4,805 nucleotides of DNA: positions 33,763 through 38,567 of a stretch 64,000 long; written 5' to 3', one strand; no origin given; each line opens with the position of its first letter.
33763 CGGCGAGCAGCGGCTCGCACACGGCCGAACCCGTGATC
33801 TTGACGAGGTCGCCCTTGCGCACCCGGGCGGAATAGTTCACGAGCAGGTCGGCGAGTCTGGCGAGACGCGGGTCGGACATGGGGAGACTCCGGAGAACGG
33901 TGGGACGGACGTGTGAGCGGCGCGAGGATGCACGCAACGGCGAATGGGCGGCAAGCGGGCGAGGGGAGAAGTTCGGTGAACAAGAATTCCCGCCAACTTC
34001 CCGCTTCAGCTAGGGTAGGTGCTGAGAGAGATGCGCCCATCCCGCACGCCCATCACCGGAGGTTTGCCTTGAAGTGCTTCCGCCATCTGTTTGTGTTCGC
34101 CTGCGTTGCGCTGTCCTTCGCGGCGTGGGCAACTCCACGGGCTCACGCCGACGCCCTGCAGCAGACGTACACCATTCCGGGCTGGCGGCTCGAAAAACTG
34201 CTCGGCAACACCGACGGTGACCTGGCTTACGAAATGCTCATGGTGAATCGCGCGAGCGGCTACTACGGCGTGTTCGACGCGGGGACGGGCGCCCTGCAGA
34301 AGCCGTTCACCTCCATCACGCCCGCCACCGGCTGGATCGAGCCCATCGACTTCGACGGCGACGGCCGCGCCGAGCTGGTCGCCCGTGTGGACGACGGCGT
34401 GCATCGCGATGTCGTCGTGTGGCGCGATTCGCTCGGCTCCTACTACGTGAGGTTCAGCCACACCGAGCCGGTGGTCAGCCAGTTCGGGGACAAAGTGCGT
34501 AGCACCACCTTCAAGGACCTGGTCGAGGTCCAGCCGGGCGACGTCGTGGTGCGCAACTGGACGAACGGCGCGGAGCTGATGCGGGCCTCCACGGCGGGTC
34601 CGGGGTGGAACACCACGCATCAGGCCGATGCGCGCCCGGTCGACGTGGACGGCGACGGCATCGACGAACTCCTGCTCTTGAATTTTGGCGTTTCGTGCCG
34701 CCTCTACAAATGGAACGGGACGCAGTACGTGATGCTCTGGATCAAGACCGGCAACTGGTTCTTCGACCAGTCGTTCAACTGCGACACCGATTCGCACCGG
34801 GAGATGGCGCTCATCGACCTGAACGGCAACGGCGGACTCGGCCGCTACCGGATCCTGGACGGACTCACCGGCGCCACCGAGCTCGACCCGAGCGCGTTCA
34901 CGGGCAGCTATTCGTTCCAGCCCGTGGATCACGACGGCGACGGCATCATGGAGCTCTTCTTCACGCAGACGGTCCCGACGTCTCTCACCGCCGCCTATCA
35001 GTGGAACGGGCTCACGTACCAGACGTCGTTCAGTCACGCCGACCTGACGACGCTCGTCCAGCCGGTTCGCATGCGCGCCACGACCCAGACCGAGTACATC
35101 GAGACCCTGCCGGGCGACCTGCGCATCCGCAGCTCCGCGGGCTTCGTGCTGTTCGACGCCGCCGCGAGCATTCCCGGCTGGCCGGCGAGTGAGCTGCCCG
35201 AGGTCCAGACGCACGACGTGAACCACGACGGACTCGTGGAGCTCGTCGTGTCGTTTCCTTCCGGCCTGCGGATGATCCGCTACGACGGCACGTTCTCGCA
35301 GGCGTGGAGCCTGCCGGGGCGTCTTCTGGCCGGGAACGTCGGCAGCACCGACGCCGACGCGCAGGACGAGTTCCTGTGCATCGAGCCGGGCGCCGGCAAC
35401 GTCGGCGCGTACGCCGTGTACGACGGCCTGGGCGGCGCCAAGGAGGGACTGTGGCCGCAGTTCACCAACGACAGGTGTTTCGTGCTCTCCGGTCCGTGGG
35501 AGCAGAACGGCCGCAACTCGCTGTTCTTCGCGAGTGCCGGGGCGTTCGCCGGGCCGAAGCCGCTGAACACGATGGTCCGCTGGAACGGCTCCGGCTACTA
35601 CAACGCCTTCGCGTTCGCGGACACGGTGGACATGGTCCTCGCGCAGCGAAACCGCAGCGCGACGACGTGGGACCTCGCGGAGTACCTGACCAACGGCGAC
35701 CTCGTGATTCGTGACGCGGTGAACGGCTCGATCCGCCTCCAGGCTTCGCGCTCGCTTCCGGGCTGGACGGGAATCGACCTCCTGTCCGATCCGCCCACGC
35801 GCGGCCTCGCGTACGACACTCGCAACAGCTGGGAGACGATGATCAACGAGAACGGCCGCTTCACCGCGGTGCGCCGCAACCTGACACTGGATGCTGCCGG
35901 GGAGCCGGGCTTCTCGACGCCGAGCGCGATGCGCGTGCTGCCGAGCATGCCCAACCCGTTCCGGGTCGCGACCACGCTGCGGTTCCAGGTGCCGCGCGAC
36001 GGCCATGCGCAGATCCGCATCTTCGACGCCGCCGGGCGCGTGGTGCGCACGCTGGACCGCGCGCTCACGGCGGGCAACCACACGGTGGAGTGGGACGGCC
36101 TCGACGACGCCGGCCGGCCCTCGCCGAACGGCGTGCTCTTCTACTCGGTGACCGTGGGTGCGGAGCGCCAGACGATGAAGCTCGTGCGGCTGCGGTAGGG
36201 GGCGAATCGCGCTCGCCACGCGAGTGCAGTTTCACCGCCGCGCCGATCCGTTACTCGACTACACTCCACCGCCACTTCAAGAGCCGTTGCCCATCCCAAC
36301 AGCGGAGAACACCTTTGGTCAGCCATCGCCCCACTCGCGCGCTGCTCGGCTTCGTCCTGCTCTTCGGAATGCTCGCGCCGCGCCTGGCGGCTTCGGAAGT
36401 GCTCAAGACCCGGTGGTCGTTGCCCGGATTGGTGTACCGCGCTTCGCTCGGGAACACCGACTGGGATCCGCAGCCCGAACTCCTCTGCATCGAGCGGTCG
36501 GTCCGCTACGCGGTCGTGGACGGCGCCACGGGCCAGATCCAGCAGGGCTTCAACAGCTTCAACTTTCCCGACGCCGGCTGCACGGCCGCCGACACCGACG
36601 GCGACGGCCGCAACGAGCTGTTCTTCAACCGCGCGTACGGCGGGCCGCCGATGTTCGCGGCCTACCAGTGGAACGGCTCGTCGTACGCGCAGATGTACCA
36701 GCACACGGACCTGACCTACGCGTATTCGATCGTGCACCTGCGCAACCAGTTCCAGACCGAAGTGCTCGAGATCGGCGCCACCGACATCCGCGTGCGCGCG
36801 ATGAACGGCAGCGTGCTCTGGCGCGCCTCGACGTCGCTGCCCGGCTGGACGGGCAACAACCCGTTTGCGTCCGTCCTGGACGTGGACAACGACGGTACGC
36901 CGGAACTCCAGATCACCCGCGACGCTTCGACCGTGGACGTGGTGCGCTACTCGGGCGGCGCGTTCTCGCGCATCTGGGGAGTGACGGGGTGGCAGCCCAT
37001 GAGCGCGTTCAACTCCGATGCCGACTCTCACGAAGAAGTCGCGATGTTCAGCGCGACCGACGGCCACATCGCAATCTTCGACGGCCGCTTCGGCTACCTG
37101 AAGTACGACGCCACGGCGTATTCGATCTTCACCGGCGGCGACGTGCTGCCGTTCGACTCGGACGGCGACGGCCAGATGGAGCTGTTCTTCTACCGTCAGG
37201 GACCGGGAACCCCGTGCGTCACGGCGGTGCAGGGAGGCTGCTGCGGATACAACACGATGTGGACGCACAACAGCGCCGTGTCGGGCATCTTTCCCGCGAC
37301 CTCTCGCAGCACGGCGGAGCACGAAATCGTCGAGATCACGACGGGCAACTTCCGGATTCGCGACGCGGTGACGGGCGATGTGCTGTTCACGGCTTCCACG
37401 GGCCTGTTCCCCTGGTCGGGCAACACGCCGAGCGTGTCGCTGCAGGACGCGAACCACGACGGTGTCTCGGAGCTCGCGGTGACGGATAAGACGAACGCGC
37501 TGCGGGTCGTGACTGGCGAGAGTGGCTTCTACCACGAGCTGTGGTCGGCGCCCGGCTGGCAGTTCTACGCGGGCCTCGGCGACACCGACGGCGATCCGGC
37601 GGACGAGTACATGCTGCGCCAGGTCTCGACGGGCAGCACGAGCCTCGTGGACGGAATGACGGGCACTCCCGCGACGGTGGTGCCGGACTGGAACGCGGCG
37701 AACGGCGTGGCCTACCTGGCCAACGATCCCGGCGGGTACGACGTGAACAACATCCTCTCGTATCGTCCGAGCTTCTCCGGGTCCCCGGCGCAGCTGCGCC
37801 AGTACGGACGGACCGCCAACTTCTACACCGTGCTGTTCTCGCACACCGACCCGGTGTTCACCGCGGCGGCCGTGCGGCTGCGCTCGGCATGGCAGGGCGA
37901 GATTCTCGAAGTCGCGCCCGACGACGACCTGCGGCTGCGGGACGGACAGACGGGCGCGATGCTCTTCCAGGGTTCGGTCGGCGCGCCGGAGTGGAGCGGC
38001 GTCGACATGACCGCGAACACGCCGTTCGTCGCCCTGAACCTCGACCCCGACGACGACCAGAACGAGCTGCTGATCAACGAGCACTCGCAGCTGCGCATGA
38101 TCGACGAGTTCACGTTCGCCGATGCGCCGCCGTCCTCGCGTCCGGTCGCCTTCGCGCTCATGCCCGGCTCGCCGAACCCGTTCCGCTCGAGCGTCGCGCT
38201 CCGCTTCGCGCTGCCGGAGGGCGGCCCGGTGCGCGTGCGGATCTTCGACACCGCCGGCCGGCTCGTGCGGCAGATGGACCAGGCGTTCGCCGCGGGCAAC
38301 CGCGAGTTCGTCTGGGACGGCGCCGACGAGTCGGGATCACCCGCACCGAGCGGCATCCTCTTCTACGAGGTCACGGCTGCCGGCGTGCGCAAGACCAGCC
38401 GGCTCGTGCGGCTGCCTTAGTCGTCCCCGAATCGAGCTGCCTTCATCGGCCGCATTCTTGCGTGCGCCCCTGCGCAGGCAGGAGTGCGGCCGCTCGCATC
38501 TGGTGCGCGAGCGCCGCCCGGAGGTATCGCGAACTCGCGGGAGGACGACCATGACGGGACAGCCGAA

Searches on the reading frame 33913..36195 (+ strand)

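Call 11: search_protein_families(library=pfam, proteins=[window:33913-36195:+], max_evalue=0.001)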
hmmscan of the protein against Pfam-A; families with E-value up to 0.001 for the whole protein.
window:33913-36195:+ (761 aa): 3 families
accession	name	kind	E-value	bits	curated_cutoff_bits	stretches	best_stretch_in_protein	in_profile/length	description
PF13517.12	FG-GAP_3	-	1.3e-11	45.3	26.9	0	244-307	1-55/61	FG-GAP-like repeat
PF13860.13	FlgD_ig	-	1.2e-10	41.6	27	1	693-752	18-77/79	FlgD Ig-like domain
PF01839.29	FG-GAP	-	3.5e-06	27.2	22.1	0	146-162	9-25/37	FG-GAP repeat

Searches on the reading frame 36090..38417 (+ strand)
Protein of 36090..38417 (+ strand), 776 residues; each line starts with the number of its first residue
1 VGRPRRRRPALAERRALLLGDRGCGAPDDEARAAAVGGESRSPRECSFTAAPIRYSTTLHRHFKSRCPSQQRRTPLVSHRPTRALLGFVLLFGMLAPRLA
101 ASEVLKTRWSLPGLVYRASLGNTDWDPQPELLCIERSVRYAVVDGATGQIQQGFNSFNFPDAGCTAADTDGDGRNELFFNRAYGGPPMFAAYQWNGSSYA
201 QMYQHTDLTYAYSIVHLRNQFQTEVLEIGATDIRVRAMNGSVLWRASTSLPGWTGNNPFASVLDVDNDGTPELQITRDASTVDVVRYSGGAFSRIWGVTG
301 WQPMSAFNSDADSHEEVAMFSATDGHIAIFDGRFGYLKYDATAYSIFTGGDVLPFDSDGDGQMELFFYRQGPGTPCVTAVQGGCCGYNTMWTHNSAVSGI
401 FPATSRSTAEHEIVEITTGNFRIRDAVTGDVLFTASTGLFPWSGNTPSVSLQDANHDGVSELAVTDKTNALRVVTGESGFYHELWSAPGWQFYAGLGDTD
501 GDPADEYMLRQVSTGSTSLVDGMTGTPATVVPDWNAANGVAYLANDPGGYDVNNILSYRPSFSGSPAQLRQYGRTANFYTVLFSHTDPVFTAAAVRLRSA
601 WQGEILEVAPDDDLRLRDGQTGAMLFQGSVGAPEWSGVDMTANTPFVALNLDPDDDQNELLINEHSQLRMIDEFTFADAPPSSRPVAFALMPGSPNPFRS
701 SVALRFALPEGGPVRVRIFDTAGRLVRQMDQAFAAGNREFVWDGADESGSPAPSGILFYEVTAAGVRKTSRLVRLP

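Call 11: search_protein_families(library=pfam, proteins=[window:36090-38417:+], max_evalue=0.001)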
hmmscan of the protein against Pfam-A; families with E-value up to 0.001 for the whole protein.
window:36090-38417:+ (776 aa): 2 families
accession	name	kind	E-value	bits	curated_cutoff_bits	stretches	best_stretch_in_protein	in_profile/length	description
PF13860.13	FlgD_ig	-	8.9e-10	38.9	27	1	702-764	12-76/79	FlgD Ig-like domain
PF13517.12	FG-GAP_3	-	1.3e-07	32.5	26.9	0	264-304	1-44/61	FG-GAP-like repeat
